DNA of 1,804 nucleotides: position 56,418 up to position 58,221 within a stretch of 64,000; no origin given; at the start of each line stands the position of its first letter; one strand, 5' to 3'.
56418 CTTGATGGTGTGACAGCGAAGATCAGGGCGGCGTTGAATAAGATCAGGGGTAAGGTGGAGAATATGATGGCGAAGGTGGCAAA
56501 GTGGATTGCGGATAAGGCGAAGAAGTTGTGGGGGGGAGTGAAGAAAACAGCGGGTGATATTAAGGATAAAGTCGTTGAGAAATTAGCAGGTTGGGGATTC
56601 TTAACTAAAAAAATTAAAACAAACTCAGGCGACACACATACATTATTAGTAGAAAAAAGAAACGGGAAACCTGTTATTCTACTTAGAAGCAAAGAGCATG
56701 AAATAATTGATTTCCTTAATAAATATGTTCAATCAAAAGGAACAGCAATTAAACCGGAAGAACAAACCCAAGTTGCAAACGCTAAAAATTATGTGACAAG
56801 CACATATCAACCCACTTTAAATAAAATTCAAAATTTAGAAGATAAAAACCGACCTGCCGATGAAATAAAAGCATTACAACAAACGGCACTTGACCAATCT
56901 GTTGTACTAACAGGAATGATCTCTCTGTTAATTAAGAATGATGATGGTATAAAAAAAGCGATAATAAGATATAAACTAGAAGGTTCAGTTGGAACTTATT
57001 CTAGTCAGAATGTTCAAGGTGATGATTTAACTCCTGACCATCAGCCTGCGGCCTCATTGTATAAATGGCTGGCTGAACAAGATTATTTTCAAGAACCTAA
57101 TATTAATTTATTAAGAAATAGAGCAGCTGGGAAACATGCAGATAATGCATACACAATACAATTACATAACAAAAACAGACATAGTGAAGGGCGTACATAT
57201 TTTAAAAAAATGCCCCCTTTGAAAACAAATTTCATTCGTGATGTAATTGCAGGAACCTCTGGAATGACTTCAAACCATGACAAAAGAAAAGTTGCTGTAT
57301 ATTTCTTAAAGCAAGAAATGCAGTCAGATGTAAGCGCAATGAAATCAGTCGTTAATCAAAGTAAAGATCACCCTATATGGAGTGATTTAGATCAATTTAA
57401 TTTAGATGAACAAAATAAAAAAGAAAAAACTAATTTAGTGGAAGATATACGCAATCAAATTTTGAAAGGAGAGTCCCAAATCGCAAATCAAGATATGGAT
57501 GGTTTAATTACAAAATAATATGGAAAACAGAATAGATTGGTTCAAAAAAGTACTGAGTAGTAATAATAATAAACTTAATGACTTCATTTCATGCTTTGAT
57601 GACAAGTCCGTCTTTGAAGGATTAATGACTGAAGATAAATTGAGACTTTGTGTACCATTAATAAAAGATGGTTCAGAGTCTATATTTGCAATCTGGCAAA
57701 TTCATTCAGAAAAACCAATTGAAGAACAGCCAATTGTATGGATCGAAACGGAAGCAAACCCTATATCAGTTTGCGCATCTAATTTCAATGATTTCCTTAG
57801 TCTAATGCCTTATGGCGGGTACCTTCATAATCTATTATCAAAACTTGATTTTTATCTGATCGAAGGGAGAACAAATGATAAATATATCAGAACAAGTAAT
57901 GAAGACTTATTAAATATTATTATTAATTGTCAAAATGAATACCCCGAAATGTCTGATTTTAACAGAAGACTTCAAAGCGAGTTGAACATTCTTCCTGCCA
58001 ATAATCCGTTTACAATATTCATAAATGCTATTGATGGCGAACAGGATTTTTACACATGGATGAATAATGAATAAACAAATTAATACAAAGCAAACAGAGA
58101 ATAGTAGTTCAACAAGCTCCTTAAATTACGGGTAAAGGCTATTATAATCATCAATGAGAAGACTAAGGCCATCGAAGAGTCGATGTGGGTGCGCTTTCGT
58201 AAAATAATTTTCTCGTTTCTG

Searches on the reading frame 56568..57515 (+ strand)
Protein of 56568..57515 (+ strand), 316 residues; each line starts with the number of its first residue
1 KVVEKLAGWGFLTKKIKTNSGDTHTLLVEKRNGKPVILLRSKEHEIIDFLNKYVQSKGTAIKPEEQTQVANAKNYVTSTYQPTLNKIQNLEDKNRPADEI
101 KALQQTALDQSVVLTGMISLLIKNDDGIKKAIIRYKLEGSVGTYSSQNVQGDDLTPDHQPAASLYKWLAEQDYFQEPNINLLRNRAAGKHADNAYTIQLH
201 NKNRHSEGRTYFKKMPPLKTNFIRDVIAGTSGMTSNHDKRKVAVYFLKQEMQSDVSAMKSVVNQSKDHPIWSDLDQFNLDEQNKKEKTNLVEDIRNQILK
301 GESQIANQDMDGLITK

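Call 11: search_protein_families(library=pfam, proteins=[window:56649-57515:+], max_evalue=10)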
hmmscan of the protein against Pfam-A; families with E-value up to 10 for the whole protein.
window:56649-57515:+ (289 aa): 0 families

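Call 12: search_solved_structures(query=window:56649-57515:+, max_evalue=10)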
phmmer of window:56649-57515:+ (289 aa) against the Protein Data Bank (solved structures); distinct sequences matched with E-value up to 10: 0.

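Call 54: search_solved_structures(query=A7, max_evalue=10, show_alignments=2)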
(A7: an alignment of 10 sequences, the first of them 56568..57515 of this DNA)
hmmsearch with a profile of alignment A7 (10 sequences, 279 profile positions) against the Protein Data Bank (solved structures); distinct sequences matched with E-value up to 10: 4.
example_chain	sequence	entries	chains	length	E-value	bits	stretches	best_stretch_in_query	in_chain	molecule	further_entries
5h7b_A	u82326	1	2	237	0.0036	19.8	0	202-259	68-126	Immunoglobulin G-binding protein A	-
5h7a_C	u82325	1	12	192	0.02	17.3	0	202-259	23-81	Immunoglobulin G-binding protein A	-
1xou_B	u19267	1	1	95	1.4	11.3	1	31-80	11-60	Z5138 gene product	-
8oyy_A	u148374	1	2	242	6.1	9.2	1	38-98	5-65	De novo designed soluble GPCR-like protein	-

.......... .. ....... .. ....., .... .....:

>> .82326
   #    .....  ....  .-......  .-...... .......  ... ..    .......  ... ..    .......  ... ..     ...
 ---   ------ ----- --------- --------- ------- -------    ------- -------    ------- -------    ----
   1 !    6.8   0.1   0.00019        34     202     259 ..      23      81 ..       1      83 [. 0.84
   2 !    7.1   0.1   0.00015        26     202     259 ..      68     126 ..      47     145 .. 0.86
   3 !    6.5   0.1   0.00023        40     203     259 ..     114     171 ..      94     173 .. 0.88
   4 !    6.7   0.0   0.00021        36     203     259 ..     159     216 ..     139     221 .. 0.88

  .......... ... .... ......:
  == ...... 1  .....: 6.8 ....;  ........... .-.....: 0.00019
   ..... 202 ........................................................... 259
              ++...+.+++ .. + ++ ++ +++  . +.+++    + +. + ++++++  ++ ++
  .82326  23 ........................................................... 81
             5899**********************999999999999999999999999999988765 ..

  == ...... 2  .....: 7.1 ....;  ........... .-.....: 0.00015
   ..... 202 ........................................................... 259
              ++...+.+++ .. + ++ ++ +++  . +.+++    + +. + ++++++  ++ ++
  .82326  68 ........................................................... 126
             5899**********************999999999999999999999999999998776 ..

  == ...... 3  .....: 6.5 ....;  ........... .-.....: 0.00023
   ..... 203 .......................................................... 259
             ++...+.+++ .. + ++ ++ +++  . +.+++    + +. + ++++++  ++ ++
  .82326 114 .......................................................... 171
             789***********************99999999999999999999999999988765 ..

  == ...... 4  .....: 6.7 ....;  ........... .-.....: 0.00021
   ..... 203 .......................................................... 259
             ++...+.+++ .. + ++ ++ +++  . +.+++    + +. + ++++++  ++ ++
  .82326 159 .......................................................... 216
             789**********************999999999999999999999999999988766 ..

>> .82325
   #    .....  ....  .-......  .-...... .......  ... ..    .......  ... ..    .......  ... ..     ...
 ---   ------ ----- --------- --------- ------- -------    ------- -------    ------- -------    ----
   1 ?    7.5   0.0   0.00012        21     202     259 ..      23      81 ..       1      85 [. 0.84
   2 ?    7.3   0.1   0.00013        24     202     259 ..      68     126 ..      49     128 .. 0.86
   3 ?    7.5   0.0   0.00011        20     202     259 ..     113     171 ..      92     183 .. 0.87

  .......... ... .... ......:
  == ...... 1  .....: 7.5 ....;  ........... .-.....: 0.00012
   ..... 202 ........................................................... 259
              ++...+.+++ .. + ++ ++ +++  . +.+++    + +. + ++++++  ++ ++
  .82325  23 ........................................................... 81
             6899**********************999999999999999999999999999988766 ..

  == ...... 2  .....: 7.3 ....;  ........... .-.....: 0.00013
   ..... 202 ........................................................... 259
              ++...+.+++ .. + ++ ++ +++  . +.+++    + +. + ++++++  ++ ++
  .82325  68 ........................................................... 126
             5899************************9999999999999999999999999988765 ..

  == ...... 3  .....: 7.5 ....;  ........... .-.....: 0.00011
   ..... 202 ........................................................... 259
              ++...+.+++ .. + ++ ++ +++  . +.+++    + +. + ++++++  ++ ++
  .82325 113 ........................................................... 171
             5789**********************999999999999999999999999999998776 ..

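Call 62: search_protein_representatives(protein=window:56568-57515:+)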
Query: 316 residues. Proteins with E-value up to 0.001 (for the whole library): 188; up to 1e-10: 125; up to 1e-30: 42. The best 150 are listed.
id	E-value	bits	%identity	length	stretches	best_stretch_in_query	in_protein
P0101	7.1e-48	180.0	36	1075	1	2-313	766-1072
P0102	8.4e-46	173.2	38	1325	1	16-313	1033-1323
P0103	1.2e-45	172.7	35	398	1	5-313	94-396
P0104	5.0e-45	170.7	37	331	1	13-313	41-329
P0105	9.5e-45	169.8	37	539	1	2-313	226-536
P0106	2.6e-44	168.4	37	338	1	3-313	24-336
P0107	3.6e-44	167.9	39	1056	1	9-313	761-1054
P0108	4.7e-44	167.5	35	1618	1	7-313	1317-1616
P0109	8.0e-44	166.7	36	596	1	5-313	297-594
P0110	9.0e-43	163.3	35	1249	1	3-314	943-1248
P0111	5.0e-42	160.8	39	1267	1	12-313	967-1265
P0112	1.2e-41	159.6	37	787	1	4-314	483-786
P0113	4.9e-41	157.6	36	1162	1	13-313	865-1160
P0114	1.5e-40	156.0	36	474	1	11-313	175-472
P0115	3.0e-40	155.0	34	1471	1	15-313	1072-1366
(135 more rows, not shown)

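Call 74: predict_structure(alignment_id=A10)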
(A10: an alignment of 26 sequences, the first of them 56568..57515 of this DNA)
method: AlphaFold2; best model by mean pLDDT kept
length: 316 residues; sequences in the alignment: 26
mean_pLDDT: 84.7   pTM: 0.67
mean pLDDT of the five models: 84.7, 83.0, 82.0, 80.0, 76.8
residues with pLDDT >= 90: 144; 70-90: 130; 50-70: 35; < 50: 7
segments of 3 or more residues with pLDDT < 50: 1-6
pLDDT, mean of each block of 10 residues (from residue 1): 50 69 75 81 77 85 86 91 91 82 80 78 60 76 78 83 97 95 94 93 91 91 98 98 98 97 94 78 75 91 93 88
secondary structure, 60 per line:
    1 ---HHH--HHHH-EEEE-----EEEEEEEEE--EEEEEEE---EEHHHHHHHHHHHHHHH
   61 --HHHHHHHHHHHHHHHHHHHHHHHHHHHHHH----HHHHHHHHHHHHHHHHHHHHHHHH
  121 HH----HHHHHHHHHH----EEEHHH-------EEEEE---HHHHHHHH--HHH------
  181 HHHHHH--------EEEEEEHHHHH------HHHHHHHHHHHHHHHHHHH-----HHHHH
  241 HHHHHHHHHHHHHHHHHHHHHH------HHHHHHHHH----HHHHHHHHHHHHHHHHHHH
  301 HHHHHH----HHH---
elements in order: H9-12 E14-17 E23-31 E34-40 H46-60 H63-92 H97-122 H127-136 E141-143 E154-158 H162-169 H181-186 E195-200 H201-205 H212-230 H236-262 H269-277 H282-306

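Call 78: fold_search(model_id=the predicted structure, library=pdb)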
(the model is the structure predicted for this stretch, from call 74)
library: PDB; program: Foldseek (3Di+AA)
matches with E <= 10: 155; with E <= 0.001: 0
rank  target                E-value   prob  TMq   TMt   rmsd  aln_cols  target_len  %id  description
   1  5zwu                  4.1e-01  0.11  0.14  0.13  20.0       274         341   10  Crystal structure of recombination mediator protein RecF (released 2019-05-22)
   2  5gic_A                8.0e-01  0.08  0.15  0.18  20.8       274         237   10  Crystal structure of VDR in complex with DLAM-2P (released 2016-12-07)
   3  5gie_D                8.9e-01  0.06  0.13  0.17  20.8       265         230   10  Crystal structure of VDR in complex with DLAM-4P (P21 form) (released 2016-12-07)
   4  6z0c_B                1.5e+00  0.09  0.16  0.23  22.7       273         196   11  Structure of in silico modelled artificial Maquette-3 protein (released 2021-03-17)
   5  9dze_a                1.5e+00  0.07  0.16  0.18  19.4       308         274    9  Computationally Designed Bifaceted Protein Nanomaterial pD5-14 (released 2024-10-30)
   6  8d9p                  1.5e+00  0.05  0.12  0.17  26.3       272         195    8  De Novo Photosynthetic Reaction Center Protein Equipped with Heme B and Mn(II) cations (released 2022-09-28)
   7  7vg4_A                1.8e+00  0.05  0.12  0.17  24.7       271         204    8  10,5-methenyltetrahydrofolate cyclohydrolase from Methylobacterium extorquens AM1 strain (released 2022-07-06)
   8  3lw8_E                1.8e+00  0.03  0.09  0.14  24.7       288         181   13  Shigella IpgB2 in complex with human RhoA, GDP and Mg2+ (complex A) (released 2010-03-31)
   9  6z0c_A                2.0e+00  0.04  0.12  0.17  24.1       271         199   10  Structure of in silico modelled artificial Maquette-3 protein (released 2021-03-17)
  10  1u89_MODEL_1_A        2.1e+00  0.15  0.14  0.27  11.3       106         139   10  Solution structure of VBS2 fragment of talin (released 2005-01-18)
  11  7zjr                  2.1e+00  0.07  0.16  0.18  22.0       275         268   13  X-ray structure of the periplasmic region of PilJ from P. aeruginosa (released 2022-04-27)
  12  5xuq_A                2.1e+00  0.05  0.15  0.19  19.8       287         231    9  Crystal structure of VDR-LBD complexed with an antagonist, 2-methylidene-19,26,27-trinor-22-(S)-butyl-1-hydroxy-25-oxo (released 2018-06-27)
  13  6z0c_C                2.1e+00  0.04  0.12  0.17  24.1       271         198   10  Structure of in silico modelled artificial Maquette-3 protein (released 2021-03-17)
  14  5uql                  2.2e+00  0.04  0.13  0.08  23.5       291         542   10  Clostridium difficile toxin A (TcdA) glucosyltransferase domain in complex with U2F (released 2017-05-10)
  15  3zcj_E                2.2e+00  0.03  0.11  0.16  23.3       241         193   12  Crystal structure of Helicobacter pylori T4SS protein CagL in a tetragonal crystal form with a helical RGD-motif (6 Mo (released 2013-10-09)
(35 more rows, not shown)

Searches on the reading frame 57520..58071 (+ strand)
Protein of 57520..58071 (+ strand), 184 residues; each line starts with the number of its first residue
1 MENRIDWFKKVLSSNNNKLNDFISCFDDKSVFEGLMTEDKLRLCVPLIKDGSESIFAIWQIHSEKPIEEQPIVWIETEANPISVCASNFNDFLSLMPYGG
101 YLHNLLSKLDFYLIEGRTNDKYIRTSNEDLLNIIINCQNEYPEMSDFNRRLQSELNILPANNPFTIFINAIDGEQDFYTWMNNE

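Call 6: search_protein_families(library=pfam, proteins=[window:57520-58071:+], max_evalue=0.01)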
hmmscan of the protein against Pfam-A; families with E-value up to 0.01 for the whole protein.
window:57520-58071:+ (184 aa): 0 families

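Call 11: search_protein_families(library=pfam, proteins=[window:57520-58071:+], max_evalue=10)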
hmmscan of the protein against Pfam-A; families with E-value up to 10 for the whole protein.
window:57520-58071:+ (184 aa): 1 family
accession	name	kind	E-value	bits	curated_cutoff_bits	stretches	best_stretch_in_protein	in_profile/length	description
PF14568.11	SUKH_6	-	0.033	15.2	27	1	24-93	62-119/119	SMI1-KNR4 cell-wall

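Call 17: search_protein_families(library=ncbifam, proteins=[window:57520-58071:+], max_evalue=0.1)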
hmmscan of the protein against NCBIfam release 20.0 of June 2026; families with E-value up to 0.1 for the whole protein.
window:57520-58071:+ (184 aa): 0 families

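Call 56: search_protein_families(library=pfam, proteins=[window:57520-58071:+], max_evalue=1)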
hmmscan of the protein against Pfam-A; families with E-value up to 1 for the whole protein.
window:57520-58071:+ (184 aa): 1 family
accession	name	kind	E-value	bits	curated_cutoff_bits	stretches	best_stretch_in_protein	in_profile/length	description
PF14568.11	SUKH_6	-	0.033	15.2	27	1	24-93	62-119/119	SMI1-KNR4 cell-wall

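Call 88: search_protein_families(library=phrogs, proteins=[window:57520-58071:+], max_evalue=0.01)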
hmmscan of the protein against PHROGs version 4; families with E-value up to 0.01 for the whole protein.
window:57520-58071:+ (184 aa): 0 families

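Call 98: search_solved_structures(query=A11, max_evalue=10)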
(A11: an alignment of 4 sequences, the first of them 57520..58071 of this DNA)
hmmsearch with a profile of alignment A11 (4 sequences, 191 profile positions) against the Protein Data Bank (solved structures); distinct sequences matched with E-value up to 10: 2.
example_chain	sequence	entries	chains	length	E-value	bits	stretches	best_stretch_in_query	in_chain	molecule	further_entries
9u78_A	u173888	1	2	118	0.45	13.3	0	121-158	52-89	Single Chain Protein of De Novo Designed Helix Bundles-4EH2 with KDPV Loop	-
9cpl_A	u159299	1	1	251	0.75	12.6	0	149-177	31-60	2TEL/Non-receptor tyrosine-protein kinase TNK1 fusion protein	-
